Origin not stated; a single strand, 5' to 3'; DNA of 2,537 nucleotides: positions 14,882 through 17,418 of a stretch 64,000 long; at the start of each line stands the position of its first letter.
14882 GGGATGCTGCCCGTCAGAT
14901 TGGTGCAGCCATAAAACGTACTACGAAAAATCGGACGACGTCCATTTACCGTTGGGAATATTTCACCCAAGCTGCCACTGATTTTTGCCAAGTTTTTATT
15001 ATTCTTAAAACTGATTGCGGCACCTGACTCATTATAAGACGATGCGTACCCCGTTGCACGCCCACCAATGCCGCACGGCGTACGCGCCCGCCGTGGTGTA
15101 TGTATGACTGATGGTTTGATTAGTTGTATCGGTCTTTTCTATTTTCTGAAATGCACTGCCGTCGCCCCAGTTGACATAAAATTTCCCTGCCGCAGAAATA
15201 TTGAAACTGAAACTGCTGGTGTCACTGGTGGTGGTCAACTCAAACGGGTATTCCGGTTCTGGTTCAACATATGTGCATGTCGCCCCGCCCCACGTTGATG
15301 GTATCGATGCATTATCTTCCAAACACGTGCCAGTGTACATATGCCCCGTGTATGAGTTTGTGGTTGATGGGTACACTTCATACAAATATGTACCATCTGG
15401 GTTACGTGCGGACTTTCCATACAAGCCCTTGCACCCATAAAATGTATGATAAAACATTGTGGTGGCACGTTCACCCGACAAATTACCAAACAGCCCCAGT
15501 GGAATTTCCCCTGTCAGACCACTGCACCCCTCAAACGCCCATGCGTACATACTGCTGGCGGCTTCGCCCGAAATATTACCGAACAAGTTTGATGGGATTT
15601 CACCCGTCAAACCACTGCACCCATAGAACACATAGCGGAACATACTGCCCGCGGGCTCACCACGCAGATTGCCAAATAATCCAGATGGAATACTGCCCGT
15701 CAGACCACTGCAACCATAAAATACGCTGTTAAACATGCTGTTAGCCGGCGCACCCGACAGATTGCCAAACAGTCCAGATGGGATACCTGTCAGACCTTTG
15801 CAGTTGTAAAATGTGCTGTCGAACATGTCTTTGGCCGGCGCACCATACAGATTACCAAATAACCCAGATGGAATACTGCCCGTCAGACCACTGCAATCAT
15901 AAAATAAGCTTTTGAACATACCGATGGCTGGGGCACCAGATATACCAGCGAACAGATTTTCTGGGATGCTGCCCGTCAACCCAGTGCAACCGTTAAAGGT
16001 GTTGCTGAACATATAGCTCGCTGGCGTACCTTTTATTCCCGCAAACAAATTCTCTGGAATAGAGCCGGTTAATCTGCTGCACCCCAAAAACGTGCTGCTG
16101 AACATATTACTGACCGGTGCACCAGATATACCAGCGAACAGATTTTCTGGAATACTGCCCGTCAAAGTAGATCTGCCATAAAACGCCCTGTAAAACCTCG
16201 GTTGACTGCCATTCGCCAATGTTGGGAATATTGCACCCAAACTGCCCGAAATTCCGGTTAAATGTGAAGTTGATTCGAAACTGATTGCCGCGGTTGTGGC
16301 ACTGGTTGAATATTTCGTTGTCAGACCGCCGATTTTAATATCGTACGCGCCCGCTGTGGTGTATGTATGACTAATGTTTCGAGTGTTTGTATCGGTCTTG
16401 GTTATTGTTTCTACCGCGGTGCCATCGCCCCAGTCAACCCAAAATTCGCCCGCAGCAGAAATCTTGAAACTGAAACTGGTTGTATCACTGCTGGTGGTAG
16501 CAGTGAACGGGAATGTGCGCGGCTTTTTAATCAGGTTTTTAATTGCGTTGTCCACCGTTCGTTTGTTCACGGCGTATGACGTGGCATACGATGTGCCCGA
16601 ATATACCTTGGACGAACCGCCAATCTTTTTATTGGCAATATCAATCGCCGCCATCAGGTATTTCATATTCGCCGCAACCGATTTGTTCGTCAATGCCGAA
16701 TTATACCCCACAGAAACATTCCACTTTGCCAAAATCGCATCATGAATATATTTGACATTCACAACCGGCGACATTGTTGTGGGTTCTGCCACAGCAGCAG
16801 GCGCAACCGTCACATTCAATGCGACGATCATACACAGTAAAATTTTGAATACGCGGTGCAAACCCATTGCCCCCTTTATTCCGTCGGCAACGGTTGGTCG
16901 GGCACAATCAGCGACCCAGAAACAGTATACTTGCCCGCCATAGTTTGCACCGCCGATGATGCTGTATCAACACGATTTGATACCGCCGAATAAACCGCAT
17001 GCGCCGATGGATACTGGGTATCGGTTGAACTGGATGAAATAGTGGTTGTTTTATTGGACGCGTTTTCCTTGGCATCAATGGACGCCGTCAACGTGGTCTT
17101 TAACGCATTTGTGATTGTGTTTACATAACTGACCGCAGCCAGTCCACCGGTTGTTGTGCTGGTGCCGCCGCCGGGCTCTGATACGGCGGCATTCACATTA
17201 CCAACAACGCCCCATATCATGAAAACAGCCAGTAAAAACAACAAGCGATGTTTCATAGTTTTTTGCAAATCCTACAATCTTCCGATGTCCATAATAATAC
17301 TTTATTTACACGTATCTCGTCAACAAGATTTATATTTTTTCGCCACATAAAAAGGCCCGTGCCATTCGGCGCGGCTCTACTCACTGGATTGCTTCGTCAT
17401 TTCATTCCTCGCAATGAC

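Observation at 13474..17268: Duplicated two-gene cassette: small secreted protein followed by a giant PKD-like/LRR-like modular surface protein (second copy at 47283-49011)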

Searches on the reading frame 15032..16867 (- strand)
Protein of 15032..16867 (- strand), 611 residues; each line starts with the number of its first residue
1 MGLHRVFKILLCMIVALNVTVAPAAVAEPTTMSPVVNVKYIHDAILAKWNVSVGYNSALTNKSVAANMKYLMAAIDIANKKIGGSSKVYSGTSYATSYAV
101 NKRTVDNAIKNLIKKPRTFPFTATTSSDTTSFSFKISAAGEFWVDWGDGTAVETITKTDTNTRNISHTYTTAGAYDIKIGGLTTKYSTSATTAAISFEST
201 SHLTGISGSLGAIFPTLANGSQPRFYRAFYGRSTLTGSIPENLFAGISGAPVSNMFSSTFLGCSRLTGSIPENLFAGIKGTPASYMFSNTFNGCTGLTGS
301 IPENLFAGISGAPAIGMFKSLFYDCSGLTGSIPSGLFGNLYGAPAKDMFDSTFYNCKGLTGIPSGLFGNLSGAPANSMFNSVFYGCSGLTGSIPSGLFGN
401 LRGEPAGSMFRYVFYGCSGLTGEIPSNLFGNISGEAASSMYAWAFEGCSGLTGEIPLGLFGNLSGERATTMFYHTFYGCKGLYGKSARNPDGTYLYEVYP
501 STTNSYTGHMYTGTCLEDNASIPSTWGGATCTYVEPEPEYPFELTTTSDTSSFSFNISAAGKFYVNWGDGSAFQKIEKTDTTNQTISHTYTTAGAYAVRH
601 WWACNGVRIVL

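Call 3: search_protein_families(library=pfam, proteins=[window:15032-16867:-], max_evalue=1)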
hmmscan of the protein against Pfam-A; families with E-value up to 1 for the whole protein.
window:15032-16867:- (611 aa): 3 families
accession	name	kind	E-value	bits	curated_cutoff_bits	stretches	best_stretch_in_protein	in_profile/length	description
PF18911.6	PKD_4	-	7.8e-07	29.5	27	2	113-178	14-65/85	PKD domain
PF00801.26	PKD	-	8.7e-06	26.1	23.5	2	110-191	8-75/80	PKD domain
PF23616.1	Ig_GEX2_N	-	0.015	15.8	27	0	545-598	35-87/105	GEX2 N-terminal Ig-like domain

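Call 5: search_protein_families(library=ncbifam, proteins=[window:15032-16867:-], max_evalue=1)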
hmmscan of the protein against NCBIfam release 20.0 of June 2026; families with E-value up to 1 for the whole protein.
window:15032-16867:- (611 aa): 3 families
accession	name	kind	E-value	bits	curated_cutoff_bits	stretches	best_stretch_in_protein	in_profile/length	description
NF058578.1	CPR_pilus_PamR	equivalog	8.6e-12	44.5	300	2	144-180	185-221/297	pilus system RbmA-like protein PamR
TIGR02167.2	Liste_lipo_26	repeat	0.0023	17.6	30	0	352-362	1-11/26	PARCEL repeat-containing surface protein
NF052366.1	photon_PedR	equivalog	0.036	14.3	120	1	95-118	24-47/74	photosynthetic electron transport-dependent transcriptional regulator PedR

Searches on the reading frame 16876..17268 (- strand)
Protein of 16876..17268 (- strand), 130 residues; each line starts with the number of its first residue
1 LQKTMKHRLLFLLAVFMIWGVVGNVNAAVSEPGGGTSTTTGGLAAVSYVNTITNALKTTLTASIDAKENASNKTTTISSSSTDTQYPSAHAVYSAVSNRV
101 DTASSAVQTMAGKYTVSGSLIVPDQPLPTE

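Call 3: search_protein_families(library=pfam, proteins=[window:16876-17268:-], max_evalue=1)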
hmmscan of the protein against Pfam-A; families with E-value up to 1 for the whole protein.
window:16876-17268:- (130 aa): 2 families
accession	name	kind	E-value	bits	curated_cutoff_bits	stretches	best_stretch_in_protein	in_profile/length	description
PF21827.1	New_glue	-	0.068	13.4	31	1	5-84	1-70/94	New glue protein family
PF25587.1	Rv2743c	-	0.37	10.9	27.7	1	4-60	27-82/237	Rv2743c family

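Call 5: search_protein_families(library=ncbifam, proteins=[window:16876-17268:-], max_evalue=1)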
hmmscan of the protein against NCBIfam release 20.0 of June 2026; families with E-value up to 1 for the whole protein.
window:16876-17268:- (130 aa): 0 families

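Call 30: search_protein_families(library=phrogs, proteins=[window:16876-17268:-], max_evalue=1)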
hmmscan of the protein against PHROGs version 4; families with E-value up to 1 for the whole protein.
window:16876-17268:- (130 aa): 0 families
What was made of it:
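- Tried and rejected: PHROGs gave no usable hit for the small proteins (call 30).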
